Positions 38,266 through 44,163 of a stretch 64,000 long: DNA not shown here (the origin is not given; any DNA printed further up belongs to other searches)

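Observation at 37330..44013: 2227-aa secreted giant protein with tandem C-terminal CuAO-N-like domains: candidate S-layer/surface-array protein of unknown fold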

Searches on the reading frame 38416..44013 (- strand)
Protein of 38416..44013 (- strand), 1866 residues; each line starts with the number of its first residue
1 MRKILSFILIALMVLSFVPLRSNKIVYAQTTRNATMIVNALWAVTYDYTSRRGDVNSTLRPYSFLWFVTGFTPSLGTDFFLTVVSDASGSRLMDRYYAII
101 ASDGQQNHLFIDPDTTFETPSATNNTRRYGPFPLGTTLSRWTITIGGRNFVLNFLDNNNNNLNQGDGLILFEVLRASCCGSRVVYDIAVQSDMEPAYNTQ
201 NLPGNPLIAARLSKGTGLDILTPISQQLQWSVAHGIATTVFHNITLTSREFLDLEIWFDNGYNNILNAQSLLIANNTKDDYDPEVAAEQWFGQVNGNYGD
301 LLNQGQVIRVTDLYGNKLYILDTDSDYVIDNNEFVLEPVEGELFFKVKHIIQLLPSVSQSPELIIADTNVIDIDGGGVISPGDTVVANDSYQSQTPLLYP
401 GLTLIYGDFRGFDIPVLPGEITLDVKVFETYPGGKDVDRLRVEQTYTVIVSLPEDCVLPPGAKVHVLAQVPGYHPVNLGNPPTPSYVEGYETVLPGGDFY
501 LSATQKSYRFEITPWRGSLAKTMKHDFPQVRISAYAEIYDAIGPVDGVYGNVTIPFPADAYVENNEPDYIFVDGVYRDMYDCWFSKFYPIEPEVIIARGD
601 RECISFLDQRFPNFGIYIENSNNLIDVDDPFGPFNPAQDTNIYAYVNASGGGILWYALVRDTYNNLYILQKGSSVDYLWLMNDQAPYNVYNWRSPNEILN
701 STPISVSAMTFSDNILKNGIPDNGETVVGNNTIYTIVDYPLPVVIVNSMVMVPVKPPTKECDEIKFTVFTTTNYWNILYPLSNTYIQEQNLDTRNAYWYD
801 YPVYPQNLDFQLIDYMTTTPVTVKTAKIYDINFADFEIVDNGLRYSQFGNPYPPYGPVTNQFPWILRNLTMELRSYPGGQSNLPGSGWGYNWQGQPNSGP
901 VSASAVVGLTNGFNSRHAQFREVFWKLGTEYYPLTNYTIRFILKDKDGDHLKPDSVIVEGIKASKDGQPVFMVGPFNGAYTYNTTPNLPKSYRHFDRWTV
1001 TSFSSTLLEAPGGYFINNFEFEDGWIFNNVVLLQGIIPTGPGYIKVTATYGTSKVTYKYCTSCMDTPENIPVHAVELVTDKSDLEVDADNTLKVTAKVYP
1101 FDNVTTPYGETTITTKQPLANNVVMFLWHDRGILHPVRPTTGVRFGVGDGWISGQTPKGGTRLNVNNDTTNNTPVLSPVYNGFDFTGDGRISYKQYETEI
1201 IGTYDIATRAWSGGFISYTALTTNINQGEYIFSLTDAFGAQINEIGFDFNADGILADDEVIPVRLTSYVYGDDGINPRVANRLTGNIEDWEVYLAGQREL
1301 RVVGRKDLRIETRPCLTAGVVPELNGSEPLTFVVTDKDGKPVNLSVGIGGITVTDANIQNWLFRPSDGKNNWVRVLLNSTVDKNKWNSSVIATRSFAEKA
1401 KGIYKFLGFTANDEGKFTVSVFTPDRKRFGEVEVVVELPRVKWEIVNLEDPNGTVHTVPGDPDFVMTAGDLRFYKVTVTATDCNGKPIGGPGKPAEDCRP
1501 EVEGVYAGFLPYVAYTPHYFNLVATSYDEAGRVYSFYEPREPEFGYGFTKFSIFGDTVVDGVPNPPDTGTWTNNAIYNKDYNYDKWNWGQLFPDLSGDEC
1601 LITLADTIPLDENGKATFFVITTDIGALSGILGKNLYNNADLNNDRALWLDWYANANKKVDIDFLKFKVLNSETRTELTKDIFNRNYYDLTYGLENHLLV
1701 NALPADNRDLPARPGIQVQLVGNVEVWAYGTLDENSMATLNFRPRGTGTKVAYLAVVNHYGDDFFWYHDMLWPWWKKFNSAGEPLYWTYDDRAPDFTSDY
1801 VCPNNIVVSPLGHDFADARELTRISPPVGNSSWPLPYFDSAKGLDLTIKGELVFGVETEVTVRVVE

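Call 7: find_homologous_proteins(query=window:38416-44013:-)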
Query seq(1866 aa) (1866 aa): 21 proteins with E <= 0.001 among 8000 candidates.
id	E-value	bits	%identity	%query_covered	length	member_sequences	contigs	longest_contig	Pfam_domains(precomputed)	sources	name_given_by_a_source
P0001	0.0e+0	4395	100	100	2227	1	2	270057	PF09136.17,PF07833.17,PF19077.7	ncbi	-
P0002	0.0e+0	3402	78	99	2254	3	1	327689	PF09136.17,PF07833.17,PF19077.7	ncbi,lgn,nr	ncbi:MAG: stalk domain-containing protein [Caldisericia bacterium]|nr:stalk domain-containing protei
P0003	0.0e+0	3268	75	99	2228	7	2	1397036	PF27332.1,PF09136.17,PF07833.17,PF19077.7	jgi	jgi:hypothetical protein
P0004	0.0e+0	3224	74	99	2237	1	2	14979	PF27332.1,PF09136.17,PF07833.17,PF19077.7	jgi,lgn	-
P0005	0.0e+0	3191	73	100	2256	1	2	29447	PF09136.17,PF07833.17,PF19077.7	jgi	-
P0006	0.0e+0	3141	72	99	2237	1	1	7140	PF27332.1,PF09136.17,PF07833.17,PF19077.7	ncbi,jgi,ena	-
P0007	0.0e+0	2216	72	71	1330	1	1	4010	-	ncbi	ncbi:MAG: hypothetical protein ACP5KX_07905, partial [Caldisericia bacterium]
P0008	0.0e+0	1979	74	62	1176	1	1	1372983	-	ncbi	-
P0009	0.0e+0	1765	50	100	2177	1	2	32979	PF27332.1,PF09136.17,PF07833.17,PF19077.7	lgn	-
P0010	0.0e+0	1659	46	99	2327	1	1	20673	PF27332.1,PF09136.17,PF07833.17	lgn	-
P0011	0.0e+0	1611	45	97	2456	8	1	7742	PF09136.17,PF07833.17,PF19077.7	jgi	-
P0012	0.0e+0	1579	64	50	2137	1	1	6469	-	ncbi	ncbi:MAG: hypothetical protein ACP5KX_07800, partial [Caldisericia bacterium]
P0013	0.0e+0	1564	45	99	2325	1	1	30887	PF27332.1,PF09136.17,PF07833.17,PF19077.7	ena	-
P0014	0.0e+0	1520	44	100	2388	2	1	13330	PF27332.1,PF09136.17,PF07833.17,PF19077.7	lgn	-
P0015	0.0e+0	1519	44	100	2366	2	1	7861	PF12733.14,PF27332.1,PF09136.17,PF07833.17,PF19077.7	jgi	-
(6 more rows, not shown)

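Call 10: search_solved_structures(query=A1, max_evalue=1)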
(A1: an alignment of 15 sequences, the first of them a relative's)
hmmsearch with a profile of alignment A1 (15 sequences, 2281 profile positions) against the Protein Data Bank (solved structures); distinct sequences matched with E-value up to 1: 2.
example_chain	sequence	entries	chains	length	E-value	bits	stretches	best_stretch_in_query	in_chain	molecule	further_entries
2mq8_A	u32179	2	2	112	0.082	12.7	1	2047-2106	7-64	De novo designed protein LFR1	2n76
8imd_A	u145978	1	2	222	0.24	11.2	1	2167-2229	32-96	Cu/Zn-Superoxide dismutase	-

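Call 19: find_encoding_contigs(protein=P0003, flank=10000, max_places=3)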
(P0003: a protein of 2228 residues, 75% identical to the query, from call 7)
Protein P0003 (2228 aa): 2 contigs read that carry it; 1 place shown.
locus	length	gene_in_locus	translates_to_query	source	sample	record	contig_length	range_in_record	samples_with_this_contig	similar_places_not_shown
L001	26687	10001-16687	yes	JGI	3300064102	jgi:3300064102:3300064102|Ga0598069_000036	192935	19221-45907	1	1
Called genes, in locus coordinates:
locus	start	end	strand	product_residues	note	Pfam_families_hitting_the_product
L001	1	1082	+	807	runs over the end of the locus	PF07992:Pyr_redox_2, PF13738:Pyr_redox_3, PF00070:Pyr_redox, PF02852:Pyr_redox_dim, PF00581:Rhodanese, PF01206:TusA, PF13686:DrsE_2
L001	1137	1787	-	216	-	PF09136:Glucodextran_B, PF07833:Cu_amine_oxidN1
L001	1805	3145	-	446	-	PF01436:NHL (faint), PF00041:fn3 (faint)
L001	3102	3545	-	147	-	PF01436:NHL (weak)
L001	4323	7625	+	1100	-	PF00082:Peptidase_S8, PF02225:PA, PF06280:fn3_5 (weak)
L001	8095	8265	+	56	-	-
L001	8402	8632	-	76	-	PF01364:Peptidase_C25 (weak)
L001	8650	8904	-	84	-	PF01364:Peptidase_C25 (weak)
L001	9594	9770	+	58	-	-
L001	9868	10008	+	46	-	-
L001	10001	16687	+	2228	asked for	PF27332:TP_0781 (faint), PF09136:Glucodextran_B, PF19077:Big_13 (weak), PF07833:Cu_amine_oxidN1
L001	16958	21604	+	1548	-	PF07705:CARDB, PF03345:OST48_N (faint), PF18998:Flg_new_2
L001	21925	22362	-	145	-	PF01934:HepT-like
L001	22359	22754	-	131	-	PF01909:NTP_transf_2, PF18765:Polbeta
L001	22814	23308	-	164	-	-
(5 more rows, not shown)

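Call 20: find_encoding_contigs(protein=P0009, flank=10000, max_places=2)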
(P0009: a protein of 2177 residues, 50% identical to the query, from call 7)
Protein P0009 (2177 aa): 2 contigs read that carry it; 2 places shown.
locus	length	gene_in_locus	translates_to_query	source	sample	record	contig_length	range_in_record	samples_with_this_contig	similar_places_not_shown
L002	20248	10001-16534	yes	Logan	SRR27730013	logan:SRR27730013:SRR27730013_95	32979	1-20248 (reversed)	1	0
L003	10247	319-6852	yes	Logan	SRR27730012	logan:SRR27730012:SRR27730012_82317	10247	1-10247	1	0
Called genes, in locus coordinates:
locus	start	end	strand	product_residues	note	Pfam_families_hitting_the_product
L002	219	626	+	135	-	PF00717:Peptidase_S24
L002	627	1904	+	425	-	PF00817:IMS, PF11798:IMS_HHH (weak), PF11799:IMS_C, PF13438:DUF4113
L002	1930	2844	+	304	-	PF02568:ThiI (weak), PF01171:ATP_bind_3, PF01507:PAPS_reduct, PF03054:tRNA_Me_trans (faint)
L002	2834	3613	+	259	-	PF14801:TrmI-like_N, PF21985:TR61B_FKBP-like (weak), PF08704:GCD14, PF13847:Methyltransf_31 (weak)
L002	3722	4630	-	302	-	PF04069:OpuAC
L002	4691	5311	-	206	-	PF00528:BPD_transp_1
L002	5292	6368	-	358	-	PF00005:ABC_tran, PF13401:AAA_22 (faint), PF13304:AAA_21 (faint)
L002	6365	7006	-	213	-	PF00528:BPD_transp_1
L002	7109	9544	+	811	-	PF07992:Pyr_redox_2, PF13738:Pyr_redox_3, PF00070:Pyr_redox, PF02635:DsrE (faint), PF02852:Pyr_redox_dim, PF00581:Rhodanese, PF01206:TusA, PF13686:DrsE_2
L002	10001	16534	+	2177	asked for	PF09136:Glucodextran_B, PF19077:Big_13 (weak), PF09136:Glucodextran_B (weak), PF27332:TP_0781 (faint), PF07833:Cu_amine_oxidN1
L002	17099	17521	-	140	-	-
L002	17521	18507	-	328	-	PF12127:FloA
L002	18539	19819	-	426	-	PF25145:NfeD1b_N, PF24961:NfeD_membrane, PF01957:NfeD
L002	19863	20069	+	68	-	-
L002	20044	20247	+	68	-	?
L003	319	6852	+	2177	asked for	PF09136:Glucodextran_B, PF19077:Big_13 (weak), PF09136:Glucodextran_B (weak), PF27332:TP_0781 (faint), PF07833:Cu_amine_oxidN1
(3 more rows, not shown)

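Call 21: find_encoding_contigs(protein=P0013, flank=10000, max_places=2)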
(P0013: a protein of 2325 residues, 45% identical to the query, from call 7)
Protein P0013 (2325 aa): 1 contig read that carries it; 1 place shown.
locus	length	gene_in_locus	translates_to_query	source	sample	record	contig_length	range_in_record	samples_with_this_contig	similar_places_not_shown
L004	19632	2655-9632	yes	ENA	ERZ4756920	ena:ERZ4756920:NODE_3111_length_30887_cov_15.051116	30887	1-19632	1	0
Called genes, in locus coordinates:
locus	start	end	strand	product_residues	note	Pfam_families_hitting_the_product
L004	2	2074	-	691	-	?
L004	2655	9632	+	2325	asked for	PF27332:TP_0781 (faint), PF09136:Glucodextran_B, PF19077:Big_13 (weak), PF07833:Cu_amine_oxidN1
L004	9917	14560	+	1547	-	PF07705:CARDB (weak), PF01336:tRNA_anti-codon (faint), PF18998:Flg_new_2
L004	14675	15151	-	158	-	-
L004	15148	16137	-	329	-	PF12127:FloA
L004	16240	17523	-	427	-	PF25145:NfeD1b_N, PF24961:NfeD_membrane, PF01957:NfeD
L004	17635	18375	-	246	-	PF04055:Radical_SAM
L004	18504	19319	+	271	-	PF00448:SRP54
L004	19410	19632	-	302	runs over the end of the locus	PF04055:Radical_SAM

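Call 22: find_encoding_contigs(protein=P0010, flank=10000, max_places=2)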
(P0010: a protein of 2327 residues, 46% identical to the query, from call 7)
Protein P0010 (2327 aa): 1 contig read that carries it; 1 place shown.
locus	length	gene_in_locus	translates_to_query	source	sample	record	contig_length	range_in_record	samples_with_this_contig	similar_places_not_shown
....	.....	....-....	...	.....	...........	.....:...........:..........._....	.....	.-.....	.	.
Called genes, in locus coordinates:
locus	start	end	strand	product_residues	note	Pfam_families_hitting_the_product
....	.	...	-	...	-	?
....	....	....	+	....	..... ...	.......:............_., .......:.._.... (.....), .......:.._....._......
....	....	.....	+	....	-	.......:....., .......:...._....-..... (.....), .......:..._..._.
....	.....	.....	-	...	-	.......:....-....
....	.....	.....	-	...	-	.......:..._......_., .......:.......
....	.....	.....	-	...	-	-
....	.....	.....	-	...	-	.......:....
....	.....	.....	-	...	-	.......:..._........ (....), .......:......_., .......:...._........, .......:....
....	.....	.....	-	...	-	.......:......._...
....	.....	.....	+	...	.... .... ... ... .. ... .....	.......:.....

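Call 61: find_homologous_proteins(query=A7, max_evalue=1e-10)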
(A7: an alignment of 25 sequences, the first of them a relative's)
Query A7 (25 sequences) (2227 aa, profile of the alignment): 30 proteins with E <= 1e-10 among 8000 candidates.
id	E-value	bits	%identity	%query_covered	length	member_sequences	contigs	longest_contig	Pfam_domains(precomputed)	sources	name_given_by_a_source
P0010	0.0e+0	2171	52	100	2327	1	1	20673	PF27332.1,PF09136.17,PF07833.17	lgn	-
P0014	0.0e+0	2096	50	100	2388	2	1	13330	PF27332.1,PF09136.17,PF07833.17,PF19077.7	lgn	-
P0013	0.0e+0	2056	51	100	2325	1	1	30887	PF27332.1,PF09136.17,PF07833.17,PF19077.7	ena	-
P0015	0.0e+0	2040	48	100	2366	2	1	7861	PF12733.14,PF27332.1,PF09136.17,PF07833.17,PF19077.7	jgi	-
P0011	0.0e+0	2017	47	100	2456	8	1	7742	PF09136.17,PF07833.17,PF19077.7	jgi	-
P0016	0.0e+0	2011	48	100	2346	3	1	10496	PF09136.17,PF07833.17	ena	-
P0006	0.0e+0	1980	74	100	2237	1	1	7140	PF27332.1,PF09136.17,PF07833.17,PF19077.7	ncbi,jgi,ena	-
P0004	0.0e+0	1940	76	100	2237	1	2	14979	PF27332.1,PF09136.17,PF07833.17,PF19077.7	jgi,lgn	-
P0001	0.0e+0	1931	100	100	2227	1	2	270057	PF09136.17,PF07833.17,PF19077.7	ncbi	-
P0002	0.0e+0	1926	79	100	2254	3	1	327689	PF09136.17,PF07833.17,PF19077.7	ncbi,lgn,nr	ncbi:MAG: stalk domain-containing protein [Caldisericia bacterium]|nr:stalk domain-containing protei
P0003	0.0e+0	1925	76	100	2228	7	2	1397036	PF27332.1,PF09136.17,PF07833.17,PF19077.7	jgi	jgi:hypothetical protein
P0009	0.0e+0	1912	56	100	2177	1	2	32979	PF27332.1,PF09136.17,PF07833.17,PF19077.7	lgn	-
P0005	0.0e+0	1890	74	100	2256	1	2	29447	PF09136.17,PF07833.17,PF19077.7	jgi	-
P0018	0.0e+0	1862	45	92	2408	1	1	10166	PF27332.1,PF09136.17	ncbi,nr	ncbi:MAG: hypothetical protein H5U37_00570, partial [Caldisericia bacterium]|nr:hypothetical protein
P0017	0.0e+0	1789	44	87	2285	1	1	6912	PF09136.17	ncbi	ncbi:MAG: hypothetical protein ACP5KX_07795, partial [Caldisericia bacterium]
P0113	2.7e-104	368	36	16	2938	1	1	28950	PF06439.19,PF09136.17,PF07833.17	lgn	-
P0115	3.5e-42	162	32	8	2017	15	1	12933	PF12733.14,PF27332.1,PF13750.13,PF09136.17,PF00082.28,PF19077.7,PF17936.8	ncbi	-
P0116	3.7e-41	159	32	7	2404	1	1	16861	PF12733.14,PF27332.1,PF13715.13,PF13205.13,PF13750.13,PF13620.13,PF09136.17,PF19077.7,PF17936.8,PF04234.19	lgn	-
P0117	1.5e-40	157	36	8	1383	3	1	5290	PF12733.14,PF27332.1,PF13750.13,PF09136.17,PF00082.28,PF19077.7,PF17936.8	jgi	-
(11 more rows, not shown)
